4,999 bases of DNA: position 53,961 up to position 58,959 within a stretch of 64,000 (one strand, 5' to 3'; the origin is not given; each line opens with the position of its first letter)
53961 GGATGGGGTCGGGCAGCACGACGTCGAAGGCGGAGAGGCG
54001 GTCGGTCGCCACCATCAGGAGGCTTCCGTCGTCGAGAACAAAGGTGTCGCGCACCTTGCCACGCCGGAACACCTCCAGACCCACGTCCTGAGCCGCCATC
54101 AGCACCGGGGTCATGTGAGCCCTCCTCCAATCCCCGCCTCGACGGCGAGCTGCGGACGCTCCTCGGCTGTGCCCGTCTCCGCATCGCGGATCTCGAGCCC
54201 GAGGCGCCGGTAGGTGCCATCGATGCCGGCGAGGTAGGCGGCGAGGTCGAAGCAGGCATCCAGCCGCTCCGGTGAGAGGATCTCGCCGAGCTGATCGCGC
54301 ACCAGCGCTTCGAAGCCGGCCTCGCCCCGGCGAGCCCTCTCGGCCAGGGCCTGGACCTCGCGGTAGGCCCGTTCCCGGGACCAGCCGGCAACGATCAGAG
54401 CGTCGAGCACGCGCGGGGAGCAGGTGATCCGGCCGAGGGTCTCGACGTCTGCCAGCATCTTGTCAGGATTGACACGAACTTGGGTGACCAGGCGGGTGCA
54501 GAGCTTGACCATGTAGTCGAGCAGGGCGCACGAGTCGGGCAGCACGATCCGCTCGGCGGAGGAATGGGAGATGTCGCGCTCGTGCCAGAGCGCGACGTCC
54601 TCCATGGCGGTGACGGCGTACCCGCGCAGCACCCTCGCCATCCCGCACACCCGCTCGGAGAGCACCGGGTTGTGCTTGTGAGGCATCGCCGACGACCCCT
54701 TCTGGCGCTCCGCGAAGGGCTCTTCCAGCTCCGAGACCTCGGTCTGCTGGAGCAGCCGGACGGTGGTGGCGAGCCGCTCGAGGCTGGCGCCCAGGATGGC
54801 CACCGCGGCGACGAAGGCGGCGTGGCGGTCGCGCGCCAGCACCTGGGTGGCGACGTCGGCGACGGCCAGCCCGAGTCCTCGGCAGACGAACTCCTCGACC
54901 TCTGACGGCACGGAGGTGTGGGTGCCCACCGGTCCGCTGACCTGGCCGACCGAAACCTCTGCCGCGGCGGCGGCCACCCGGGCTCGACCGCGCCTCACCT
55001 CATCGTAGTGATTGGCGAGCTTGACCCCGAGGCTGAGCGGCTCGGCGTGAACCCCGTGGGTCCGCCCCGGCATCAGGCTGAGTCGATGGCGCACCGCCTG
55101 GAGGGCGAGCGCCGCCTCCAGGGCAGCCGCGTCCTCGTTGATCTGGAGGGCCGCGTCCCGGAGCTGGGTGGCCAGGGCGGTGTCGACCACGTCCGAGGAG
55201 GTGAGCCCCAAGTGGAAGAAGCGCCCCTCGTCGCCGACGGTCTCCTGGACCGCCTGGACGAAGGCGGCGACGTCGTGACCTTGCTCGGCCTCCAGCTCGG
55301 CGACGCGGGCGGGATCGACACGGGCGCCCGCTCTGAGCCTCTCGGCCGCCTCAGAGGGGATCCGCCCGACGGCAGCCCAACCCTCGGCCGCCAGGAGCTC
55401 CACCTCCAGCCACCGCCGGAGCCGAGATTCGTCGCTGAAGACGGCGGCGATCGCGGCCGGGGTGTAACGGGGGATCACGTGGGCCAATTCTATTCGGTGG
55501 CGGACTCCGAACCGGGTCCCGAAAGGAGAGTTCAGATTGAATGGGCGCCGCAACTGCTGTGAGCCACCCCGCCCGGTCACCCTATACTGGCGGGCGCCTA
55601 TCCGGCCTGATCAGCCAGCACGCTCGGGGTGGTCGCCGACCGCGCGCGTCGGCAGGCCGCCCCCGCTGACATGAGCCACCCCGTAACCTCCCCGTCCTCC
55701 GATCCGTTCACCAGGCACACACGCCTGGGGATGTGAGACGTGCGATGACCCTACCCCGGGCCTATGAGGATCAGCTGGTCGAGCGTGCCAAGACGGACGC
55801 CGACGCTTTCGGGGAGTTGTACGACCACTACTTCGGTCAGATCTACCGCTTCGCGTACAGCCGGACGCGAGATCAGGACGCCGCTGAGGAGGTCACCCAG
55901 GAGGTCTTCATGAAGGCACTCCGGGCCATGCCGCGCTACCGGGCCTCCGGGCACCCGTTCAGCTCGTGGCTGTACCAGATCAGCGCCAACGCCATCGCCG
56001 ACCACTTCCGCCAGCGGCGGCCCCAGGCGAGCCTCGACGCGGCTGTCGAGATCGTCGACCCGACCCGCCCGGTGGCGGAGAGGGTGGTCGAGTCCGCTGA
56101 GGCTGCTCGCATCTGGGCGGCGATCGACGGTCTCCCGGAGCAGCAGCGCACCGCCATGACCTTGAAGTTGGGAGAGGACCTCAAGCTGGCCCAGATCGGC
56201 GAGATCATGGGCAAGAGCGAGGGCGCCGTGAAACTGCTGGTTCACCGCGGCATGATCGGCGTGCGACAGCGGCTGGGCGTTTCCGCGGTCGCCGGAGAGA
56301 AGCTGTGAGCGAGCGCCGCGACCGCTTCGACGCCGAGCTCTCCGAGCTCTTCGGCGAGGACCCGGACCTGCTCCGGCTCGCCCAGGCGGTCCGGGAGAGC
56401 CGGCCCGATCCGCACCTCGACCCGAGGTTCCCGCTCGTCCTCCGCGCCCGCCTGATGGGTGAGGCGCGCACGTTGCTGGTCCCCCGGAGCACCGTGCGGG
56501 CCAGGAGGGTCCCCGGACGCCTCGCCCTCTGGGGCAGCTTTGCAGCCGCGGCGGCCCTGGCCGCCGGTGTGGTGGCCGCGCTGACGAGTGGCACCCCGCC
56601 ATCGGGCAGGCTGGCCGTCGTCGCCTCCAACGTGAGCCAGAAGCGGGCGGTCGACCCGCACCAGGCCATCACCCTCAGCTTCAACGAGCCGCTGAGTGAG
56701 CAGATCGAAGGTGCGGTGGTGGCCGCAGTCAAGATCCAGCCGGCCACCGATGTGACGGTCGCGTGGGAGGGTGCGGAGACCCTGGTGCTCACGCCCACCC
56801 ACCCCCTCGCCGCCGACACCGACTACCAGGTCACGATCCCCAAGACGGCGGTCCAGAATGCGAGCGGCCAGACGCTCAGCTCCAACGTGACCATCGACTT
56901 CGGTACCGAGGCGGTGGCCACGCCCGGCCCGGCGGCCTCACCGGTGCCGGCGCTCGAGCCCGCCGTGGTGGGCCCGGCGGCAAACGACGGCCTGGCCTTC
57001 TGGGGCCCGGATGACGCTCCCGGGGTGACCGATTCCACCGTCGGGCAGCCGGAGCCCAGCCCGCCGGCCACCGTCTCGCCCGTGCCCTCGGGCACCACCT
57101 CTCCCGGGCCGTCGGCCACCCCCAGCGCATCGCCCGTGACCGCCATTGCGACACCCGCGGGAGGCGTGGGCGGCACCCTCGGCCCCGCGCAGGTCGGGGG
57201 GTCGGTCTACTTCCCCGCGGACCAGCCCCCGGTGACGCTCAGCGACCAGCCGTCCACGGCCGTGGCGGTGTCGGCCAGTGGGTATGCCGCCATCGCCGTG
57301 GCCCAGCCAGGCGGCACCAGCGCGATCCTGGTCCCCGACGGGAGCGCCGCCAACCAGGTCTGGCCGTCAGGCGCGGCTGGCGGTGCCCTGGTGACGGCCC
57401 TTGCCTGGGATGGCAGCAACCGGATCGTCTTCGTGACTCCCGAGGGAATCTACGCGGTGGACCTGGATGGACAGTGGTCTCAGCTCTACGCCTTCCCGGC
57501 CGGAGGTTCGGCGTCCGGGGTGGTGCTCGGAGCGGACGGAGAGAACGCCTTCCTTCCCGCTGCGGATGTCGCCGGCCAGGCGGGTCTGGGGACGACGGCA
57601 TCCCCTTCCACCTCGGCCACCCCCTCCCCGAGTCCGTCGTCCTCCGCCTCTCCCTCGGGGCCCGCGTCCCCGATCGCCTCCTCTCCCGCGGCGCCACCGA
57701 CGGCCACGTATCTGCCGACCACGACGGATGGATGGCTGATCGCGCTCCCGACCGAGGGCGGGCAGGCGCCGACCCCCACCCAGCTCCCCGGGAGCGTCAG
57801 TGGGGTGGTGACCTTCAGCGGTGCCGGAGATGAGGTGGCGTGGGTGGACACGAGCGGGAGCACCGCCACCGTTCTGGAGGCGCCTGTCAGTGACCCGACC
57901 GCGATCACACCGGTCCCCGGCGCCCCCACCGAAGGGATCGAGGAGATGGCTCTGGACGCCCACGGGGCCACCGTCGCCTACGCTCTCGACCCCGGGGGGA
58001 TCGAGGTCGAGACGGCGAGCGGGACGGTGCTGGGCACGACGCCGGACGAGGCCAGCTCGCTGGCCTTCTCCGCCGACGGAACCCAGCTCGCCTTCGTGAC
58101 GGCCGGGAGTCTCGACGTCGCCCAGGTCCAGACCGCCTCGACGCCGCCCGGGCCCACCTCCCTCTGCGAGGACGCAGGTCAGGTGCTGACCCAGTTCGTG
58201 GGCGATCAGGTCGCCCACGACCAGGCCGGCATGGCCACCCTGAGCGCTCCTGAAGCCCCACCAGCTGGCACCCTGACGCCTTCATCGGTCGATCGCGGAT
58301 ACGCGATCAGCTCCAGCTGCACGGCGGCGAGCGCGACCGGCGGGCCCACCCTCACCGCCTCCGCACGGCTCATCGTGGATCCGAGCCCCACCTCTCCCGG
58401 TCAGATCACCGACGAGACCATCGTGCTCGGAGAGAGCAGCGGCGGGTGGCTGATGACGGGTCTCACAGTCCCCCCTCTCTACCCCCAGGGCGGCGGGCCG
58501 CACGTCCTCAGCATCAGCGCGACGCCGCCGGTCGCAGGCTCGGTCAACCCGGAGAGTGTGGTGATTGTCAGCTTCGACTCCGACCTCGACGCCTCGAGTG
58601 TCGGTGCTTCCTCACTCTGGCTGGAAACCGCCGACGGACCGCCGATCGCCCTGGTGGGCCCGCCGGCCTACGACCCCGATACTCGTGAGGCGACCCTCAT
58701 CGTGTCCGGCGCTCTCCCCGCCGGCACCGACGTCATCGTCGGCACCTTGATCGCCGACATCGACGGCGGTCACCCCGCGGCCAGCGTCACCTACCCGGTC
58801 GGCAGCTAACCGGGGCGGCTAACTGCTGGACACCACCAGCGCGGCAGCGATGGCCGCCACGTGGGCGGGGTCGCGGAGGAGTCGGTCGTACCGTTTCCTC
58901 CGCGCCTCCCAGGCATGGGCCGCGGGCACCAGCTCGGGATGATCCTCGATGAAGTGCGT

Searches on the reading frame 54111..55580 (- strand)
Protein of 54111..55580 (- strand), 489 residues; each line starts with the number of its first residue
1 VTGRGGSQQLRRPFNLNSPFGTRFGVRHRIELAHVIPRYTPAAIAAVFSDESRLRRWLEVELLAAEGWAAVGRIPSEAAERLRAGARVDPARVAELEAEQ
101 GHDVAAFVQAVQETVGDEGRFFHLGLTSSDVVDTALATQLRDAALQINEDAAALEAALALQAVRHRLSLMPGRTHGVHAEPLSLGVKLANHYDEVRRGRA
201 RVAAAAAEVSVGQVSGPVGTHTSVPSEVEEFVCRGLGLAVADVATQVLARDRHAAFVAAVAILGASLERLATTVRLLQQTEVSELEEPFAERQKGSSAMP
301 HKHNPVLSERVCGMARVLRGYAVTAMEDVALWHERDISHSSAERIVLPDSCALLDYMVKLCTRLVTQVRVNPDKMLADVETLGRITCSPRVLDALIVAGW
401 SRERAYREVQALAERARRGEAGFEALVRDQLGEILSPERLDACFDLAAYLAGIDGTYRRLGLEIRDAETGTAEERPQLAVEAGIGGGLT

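Call 36: search_protein_families(library=pfam, proteins=[window:54111-55580:-], max_evalue=0.00001)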
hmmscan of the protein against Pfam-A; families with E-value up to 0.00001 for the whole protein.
window:54111-55580:- (489 aa): 2 families
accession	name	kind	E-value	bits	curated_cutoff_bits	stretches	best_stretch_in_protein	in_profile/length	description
PF00206.25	Lyase_1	-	3.2e-49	168.5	27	1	44-319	10-311/312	Lyase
PF10397.14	ADSL_C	-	3.2e-09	37.4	32.7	1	387-459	4-78/79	Adenylosuccinate lyase C-terminus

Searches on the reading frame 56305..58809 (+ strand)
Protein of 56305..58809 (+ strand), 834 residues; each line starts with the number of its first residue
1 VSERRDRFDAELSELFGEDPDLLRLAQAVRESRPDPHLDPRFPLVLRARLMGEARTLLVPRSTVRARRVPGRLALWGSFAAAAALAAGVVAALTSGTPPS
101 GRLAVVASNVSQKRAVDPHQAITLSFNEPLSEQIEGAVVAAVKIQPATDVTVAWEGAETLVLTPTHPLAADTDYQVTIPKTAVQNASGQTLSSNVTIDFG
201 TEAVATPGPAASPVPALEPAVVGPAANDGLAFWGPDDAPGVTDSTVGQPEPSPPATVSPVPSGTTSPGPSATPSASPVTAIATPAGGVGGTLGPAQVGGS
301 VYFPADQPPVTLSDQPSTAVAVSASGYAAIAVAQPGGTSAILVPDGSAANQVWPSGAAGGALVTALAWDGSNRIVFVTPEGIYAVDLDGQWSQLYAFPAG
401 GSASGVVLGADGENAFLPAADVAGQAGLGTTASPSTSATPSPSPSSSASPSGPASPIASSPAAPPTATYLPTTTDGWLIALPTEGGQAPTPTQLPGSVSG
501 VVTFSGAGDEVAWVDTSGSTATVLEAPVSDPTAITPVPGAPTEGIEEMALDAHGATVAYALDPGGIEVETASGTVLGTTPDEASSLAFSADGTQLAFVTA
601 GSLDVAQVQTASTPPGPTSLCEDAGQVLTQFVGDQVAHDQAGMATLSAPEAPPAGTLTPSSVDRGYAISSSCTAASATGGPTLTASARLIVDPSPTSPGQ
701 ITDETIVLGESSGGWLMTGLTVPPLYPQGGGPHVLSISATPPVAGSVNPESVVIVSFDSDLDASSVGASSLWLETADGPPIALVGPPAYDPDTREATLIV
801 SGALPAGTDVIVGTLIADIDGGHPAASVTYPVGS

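Call 36: search_protein_families(library=pfam, proteins=[window:56305-58809:+], max_evalue=0.00001)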
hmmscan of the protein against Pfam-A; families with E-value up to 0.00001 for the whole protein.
window:56305-58809:+ (834 aa): 1 family
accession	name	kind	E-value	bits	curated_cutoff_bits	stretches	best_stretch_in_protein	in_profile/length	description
PF13205.12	Big_5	-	3e-15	57.3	23.6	1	111-201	14-105/105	Bacterial Ig-like domain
